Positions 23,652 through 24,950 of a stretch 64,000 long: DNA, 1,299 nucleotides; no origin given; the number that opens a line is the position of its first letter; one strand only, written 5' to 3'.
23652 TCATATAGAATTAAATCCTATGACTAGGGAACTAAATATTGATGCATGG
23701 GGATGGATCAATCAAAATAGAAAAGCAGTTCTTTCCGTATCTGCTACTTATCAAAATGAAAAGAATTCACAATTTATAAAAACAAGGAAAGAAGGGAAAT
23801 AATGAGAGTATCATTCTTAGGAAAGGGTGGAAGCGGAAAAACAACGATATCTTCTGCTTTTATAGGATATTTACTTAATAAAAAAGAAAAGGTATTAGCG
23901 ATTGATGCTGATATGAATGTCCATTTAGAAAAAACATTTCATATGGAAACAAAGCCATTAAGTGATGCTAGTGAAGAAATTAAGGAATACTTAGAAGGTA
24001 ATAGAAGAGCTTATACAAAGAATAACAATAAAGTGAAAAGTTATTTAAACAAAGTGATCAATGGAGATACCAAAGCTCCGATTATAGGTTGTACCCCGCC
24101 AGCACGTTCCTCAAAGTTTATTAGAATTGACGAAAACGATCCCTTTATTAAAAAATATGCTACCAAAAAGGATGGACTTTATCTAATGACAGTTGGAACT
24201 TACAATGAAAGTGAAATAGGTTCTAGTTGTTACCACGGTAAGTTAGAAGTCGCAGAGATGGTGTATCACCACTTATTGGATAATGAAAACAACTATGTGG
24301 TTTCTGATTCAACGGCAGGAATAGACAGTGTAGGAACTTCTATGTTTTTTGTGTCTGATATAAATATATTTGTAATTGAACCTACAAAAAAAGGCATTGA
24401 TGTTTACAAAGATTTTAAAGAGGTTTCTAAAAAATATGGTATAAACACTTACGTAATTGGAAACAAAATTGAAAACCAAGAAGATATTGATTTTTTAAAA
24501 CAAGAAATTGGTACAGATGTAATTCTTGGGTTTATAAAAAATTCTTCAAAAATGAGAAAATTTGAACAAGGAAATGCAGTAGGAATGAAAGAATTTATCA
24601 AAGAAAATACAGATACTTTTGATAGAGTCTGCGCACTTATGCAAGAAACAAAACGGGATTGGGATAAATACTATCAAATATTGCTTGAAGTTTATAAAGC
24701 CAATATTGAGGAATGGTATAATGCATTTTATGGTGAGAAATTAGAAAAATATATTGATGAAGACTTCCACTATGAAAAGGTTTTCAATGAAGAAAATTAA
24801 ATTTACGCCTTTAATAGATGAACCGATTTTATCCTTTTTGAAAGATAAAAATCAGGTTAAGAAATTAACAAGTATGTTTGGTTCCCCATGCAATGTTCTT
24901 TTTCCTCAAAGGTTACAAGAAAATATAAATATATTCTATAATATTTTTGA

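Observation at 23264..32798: Fur-box-controlled 10-gene operon combining PLP enzymes, a sulfur relay, a CooC-like NTPase, its own Fur-family regulator and two membrane-protein pairs (candidate sulfur-containing metallophore or metal-starvation system)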

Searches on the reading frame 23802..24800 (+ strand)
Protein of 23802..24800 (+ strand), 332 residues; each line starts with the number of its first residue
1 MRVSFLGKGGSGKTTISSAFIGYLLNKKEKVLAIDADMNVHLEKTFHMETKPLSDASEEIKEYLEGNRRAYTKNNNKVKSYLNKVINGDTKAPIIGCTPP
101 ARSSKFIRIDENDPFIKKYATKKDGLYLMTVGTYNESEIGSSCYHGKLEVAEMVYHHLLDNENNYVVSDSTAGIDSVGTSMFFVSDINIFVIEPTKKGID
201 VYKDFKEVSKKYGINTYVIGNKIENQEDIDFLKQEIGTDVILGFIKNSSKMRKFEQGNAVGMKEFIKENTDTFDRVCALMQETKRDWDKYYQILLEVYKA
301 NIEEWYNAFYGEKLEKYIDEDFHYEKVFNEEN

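Call 3: search_protein_families(library=pfam, proteins=[window:23802-24800:+], max_evalue=0.01)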
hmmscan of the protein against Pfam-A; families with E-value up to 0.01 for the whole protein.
window:23802-24800:+ (332 aa): 5 families
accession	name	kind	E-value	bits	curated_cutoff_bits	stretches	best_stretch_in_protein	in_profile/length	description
PF01656.29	CbiA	-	1e-08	35.6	25.4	1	7-251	6-115/125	CobQ/CobB/MinD/ParA nucleotide binding domain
PF13614.12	AAA_31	-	1.8e-06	28.5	27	1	8-64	10-63/177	AAA domain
PF02374.21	ArsA_ATPase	-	2e-05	24.4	24.3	1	4-51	5-52/305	Anion-transporting ATPase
PF00005.33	ABC_tran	-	0.0068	17.5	25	0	3-89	14-96/137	ABC transporter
PF00142.24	Fer4_NifH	-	0.0087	16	25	0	2-38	2-38/271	4Fe-4S iron sulfur cluster binding proteins, NifH/frxC family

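Call 4: search_protein_families(library=ncbifam, proteins=[window:23802-24800:+], max_evalue=0.01)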
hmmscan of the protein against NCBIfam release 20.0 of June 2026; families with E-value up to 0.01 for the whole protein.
window:23802-24800:+ (332 aa): 16 families
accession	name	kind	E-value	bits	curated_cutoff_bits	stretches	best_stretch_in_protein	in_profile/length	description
TIGR01969.1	minD_arch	subfamily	1.8e-07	30.6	201.75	1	7-53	8-55/251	cell division ATPase MinD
TIGR01968.1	minD_bact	equivalog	5.4e-06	25.9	212.9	1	7-40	9-42/261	septum site-determining protein MinD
NF047398.1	AAA_KGGVGR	domain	8.4e-06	26.2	90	1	8-203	11-183/190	KGGVGR-motif variant AAA ATPase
TIGR03371.1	cellulose_yhjQ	equivalog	1.6e-05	24.5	157.85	1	8-51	10-53/246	cellulose biosynthesis protein BcsQ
NF008079.0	PRK10818.1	equivalog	3.6e-05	23.2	508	0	6-40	9-43/270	septum site-determining protein MinD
NF010339.0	PRK13768.1-1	equivalog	7.9e-05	22.4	414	1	1-96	1-99/248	GTPase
NF041546.1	ParA_partition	equivalog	8.3e-05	22.2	180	1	8-49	8-49/203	ParA family partition ATPase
TIGR04291.1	arsen_driv_ArsA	equivalog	0.00012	20.9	650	1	5-93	325-414/565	arsenical pump-driving ATPase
TIGR00345.1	GET3_arsA_TRC40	subfamily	0.00039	20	135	1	5-49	2-46/299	TRC40/GET3/ArsA family transport-energizing ATPase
TIGR00231.1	small_GTP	domain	0.0014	18.5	42.5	0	180-235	79-132/164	GTP-binding protein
NF010461.0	PRK13886.1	subfamily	0.0017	17.8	360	1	4-38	7-41/241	conjugal transfer protein TraL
NF041417.1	ArsA_halo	exception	0.0025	16.6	800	1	5-49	338-382/617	arsenical pump-driving ATPase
NF010342.0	PRK13768.1-5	equivalog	0.0032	17.4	414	1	3-66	4-68/255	GTPase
NF050088.1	Get3_fold_NosAFP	equivalog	0.0062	15.5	325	1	3-64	5-63/364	Get3/ArsA fold putative tail anchor-mediating ATPase NosAFP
TIGR01007.1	eps_fam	subfamily_domain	0.0088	15.6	108.05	0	8-49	26-68/204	polysaccharide biosynthesis tyrosine autokinase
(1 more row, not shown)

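Call 17: search_solved_structures(query=window:23802-24797:+, max_evalue=0.01)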
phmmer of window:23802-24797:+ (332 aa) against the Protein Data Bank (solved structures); distinct sequences matched with E-value up to 0.01: 3.
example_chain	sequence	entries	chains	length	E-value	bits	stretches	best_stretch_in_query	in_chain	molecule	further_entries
3kje_A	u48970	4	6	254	4.2e-10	42.9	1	117-247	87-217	CO dehydrogenase/acetyl-CoA synthase complex, accessory protein CooC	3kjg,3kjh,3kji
6non_A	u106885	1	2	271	0.0097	18.7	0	8-75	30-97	Cobyrinic acid ac-diamide synthase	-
6noo_A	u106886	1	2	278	0.0099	18.7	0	8-75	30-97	Maintenance of carboxysome positioning A protein, MCDA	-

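Call 29: find_homologous_proteins(query=window:23802-24797:+, max_evalue=1e-10)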
Query window:23802-24797:+ (332 aa): 489 proteins with E <= 1e-10 among 2920 candidates; the best 120 are listed.
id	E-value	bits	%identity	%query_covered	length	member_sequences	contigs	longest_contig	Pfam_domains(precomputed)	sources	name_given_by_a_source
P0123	3.1e-218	742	100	100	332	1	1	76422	PF01656.30,PF13614.13,PF02374.22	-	-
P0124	1.2e-158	546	74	99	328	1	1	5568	PF01656.30,PF13614.13,PF02374.22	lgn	-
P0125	1.8e-133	463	63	98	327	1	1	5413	PF01656.30,PF13614.13,PF02374.22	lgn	-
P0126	2.9e-115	403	54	98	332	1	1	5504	PF01656.30,PF13614.13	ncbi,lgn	-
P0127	3.1e-108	380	56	98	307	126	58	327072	PF01656.30,PF13614.13,PF02374.22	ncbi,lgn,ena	-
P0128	1.3e-107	378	56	98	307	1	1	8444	PF01656.30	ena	-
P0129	1.9e-107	378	56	98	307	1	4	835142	PF01656.30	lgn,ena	-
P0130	6.5e-107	376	56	98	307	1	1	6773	PF01656.30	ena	-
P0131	6.9e-107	376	55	98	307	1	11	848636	PF01656.30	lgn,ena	-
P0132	2.0e-106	374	56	98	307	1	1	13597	PF01656.30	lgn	-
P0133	3.7e-106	373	55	98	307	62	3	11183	PF01656.30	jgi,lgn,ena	jgi:putative ATP-binding protein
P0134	4.0e-106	373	55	98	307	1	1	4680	PF01656.30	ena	-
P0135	4.8e-106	373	55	98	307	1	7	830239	PF01656.30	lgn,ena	-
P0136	5.5e-106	373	55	98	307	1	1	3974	PF01656.30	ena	-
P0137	6.1e-106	373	53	98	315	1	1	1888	PF01656.30,PF13614.13,PF02374.22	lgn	-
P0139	6.5e-106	373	55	98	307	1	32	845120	PF01656.30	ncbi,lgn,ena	-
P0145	2.4e-105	371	53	98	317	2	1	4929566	PF01656.30,PF13614.13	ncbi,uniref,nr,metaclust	ncbi:putative ATP-binding protein [Alkaliphilus metalliredigens QYMF]|uniref:Putative ATP-binding pr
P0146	2.9e-105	370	51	98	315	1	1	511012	PF01656.30,PF13614.13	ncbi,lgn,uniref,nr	ncbi:CO dehydrogenase maturation factor [Natranaerovirga pectinivora]|uniref:CO dehydrogenase matura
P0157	1.8e-101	358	51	98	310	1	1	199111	PF01656.30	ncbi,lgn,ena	-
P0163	8.3e-97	343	52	98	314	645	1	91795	PF01656.30,PF13614.13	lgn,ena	-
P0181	5.6e-93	330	48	98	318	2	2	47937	PF01656.30,PF13614.13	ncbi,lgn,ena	-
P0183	6.3e-93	330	49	100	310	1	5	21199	PF01656.30,PF13614.13,PF02374.22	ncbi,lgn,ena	-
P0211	2.1e-88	315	48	97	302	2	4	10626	PF01656.30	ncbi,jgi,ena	jgi:CO dehydrogenase maturation factor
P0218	2.5e-87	312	48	98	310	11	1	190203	PF01656.30,PF13614.13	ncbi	-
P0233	2.4e-85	305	45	98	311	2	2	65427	PF01656.30,PF13614.13,PF02374.22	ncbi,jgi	ncbi:MAG: AAA family ATPase [Clostridia bacterium]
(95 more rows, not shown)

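Call 30: find_encoding_contigs(protein=P0145, flank=9000, max_places=1)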
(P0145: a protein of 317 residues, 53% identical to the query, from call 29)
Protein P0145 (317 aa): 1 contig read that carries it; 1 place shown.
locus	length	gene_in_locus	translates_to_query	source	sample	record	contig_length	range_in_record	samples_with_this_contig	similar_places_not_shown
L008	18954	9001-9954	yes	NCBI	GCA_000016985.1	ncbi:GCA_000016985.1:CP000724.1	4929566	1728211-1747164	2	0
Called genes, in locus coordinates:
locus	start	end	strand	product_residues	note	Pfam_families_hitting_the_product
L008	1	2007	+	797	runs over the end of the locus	PF01588:tRNA_bind, PF03483:B3_4, PF03484:B5, PF17759:tRNA_synthFbeta, PF03147:FDX-ACB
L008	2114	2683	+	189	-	PF05164:ZapA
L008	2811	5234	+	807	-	PF01136:Peptidase_U32, PF12392:DUF3656, PF01136:Peptidase_U32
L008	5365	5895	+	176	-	PF01325:Fe_dep_repress, PF01047:MarR (faint), PF02742:Fe_dep_repr_C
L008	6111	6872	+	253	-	PF02463:SMC_N, PF13514:AAA_27 (weak), PF13476:AAA_23 (weak), PF00005:ABC_tran, PF13304:AAA_21 (faint)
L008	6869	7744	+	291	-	PF00950:ABC-3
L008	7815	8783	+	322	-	PF01297:ZnuA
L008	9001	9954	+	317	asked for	PF01656:CbiA, PF13614:AAA_31 (faint)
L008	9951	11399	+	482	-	PF02784:Orn_Arg_deC_N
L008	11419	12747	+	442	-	PF00291:PALP, PF00581:Rhodanese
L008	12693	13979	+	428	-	PF00266:Aminotran_5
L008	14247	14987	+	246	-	PF01891:CbiM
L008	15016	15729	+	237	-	PF02361:CbiQ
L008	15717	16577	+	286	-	PF00005:ABC_tran, PF02463:SMC_N (weak), PF13304:AAA_21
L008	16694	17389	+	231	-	PF09335:VTT_dom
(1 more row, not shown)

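Call 31: find_encoding_contigs(protein=P0146, flank=9000, max_places=1)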
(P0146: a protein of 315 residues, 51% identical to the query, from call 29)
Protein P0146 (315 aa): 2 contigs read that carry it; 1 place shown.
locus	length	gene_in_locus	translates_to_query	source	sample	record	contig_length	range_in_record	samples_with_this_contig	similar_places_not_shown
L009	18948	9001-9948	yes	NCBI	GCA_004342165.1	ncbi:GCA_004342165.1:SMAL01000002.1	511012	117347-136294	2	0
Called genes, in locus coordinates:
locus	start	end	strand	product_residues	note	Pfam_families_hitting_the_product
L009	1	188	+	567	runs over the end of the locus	PF00890:FAD_binding_2 (faint), PF01266:DAO (faint), PF05834:Lycopene_cycl (weak), PF07992:Pyr_redox_2 (faint), PF00732:GMC_oxred_N, PF05199:GMC_oxred_C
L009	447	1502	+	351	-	PF01699:Na_Ca_ex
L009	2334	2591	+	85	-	PF03692:CxxCxxCC (weak)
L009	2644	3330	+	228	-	PF00072:Response_reg, PF00486:Trans_reg_C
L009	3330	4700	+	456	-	PF00512:HisKA, PF02518:HATPase_c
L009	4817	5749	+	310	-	PF10646:Germane, PF10648:Gmad2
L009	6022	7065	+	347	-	PF00005:ABC_tran (weak), PF04397:LytTR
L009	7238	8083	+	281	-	PF00005:ABC_tran, PF13304:AAA_21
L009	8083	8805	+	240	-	PF01061:ABC2_membrane, PF12698:ABC2_membrane_3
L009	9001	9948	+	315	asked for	PF01656:CbiA (weak), PF13614:AAA_31 (faint)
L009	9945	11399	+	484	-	PF02784:Orn_Arg_deC_N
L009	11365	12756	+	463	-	PF00291:PALP, PF00581:Rhodanese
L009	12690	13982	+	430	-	PF00266:Aminotran_5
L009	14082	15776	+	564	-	PF02028:BCCT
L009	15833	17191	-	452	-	PF01554:MatE, PF03023:MurJ (weak), PF01554:MatE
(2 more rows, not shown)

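Call 32: find_encoding_contigs(protein=P0127, flank=9000, max_places=2)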
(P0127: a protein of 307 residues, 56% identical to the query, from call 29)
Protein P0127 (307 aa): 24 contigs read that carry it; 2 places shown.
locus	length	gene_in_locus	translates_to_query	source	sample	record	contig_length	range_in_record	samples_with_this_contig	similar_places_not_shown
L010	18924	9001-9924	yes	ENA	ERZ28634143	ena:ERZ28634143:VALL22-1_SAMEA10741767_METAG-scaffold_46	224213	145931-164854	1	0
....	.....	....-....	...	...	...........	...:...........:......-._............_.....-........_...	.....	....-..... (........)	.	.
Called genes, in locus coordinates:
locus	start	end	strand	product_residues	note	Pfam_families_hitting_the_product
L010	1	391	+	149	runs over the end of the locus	PF06998:DUF1307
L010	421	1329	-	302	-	PF04055:Radical_SAM, PF16199:Radical_SAM_C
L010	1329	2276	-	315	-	-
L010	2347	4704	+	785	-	PF01055:Glyco_hydro_31_2nd, PF21365:Glyco_hydro_31_3rd, PF17137:DUF5110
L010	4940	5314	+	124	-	-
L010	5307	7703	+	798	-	PF00133:tRNA-synt_1, PF09334:tRNA-synt_1g, PF13603:tRNA-synt_1_2, PF00133:tRNA-synt_1, PF08264:Anticodon_1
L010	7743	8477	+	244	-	-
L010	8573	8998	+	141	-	-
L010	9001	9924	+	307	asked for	PF01656:CbiA, PF02374:ArsA_ATPase (weak), PF13614:AAA_31 (weak)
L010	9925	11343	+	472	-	PF01168:Ala_racemase_N (weak), PF02784:Orn_Arg_deC_N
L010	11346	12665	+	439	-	PF00291:PALP, PF00581:Rhodanese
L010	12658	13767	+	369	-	PF00266:Aminotran_5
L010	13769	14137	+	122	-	PF01475:FUR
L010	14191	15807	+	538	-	PF00133:tRNA-synt_1, PF01406:tRNA-synt_1e (weak), PF09334:tRNA-synt_1g, PF01406:tRNA-synt_1e (weak), PF08264:Anticodon_1 (weak), PF19303:Anticodon_3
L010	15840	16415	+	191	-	PF01863:YgjP-like, PF10263:SprT-like (weak)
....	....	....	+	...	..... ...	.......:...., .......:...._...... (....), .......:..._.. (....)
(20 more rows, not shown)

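Call 37: find_encoding_contigs(protein=P0125, flank=9000, max_places=1)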
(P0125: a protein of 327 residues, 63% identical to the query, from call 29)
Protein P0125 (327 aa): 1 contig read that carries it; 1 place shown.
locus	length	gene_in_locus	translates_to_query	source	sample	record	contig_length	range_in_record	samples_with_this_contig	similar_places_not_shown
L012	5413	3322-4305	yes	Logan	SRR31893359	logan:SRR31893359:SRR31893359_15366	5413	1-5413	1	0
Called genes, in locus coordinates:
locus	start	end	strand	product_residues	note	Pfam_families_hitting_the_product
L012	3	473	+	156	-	?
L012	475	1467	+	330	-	PF10555:MraY_sig1 (weak), PF00953:Glycos_transf_4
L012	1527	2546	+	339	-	PF01098:FTSW_RODA_SPOVE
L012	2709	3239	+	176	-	PF21805:Imm5_like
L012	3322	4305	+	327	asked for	PF01656:CbiA, PF02374:ArsA_ATPase (faint), PF13614:AAA_31 (weak)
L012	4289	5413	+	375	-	?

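Call 38: find_encoding_contigs(protein=P0126, flank=9000, max_places=1)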
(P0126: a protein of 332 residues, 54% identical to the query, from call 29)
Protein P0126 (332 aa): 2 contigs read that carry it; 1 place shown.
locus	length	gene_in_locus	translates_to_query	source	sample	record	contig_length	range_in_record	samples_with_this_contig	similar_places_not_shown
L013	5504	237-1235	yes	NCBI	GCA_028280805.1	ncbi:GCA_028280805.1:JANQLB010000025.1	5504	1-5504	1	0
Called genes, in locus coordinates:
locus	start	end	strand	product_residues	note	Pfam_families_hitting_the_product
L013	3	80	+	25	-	?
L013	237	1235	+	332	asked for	PF01656:CbiA (weak), PF13614:AAA_31 (faint)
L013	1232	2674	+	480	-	PF02784:Orn_Arg_deC_N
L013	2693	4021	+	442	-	PF00291:PALP, PF00581:Rhodanese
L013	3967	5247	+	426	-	PF00266:Aminotran_5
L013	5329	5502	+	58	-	?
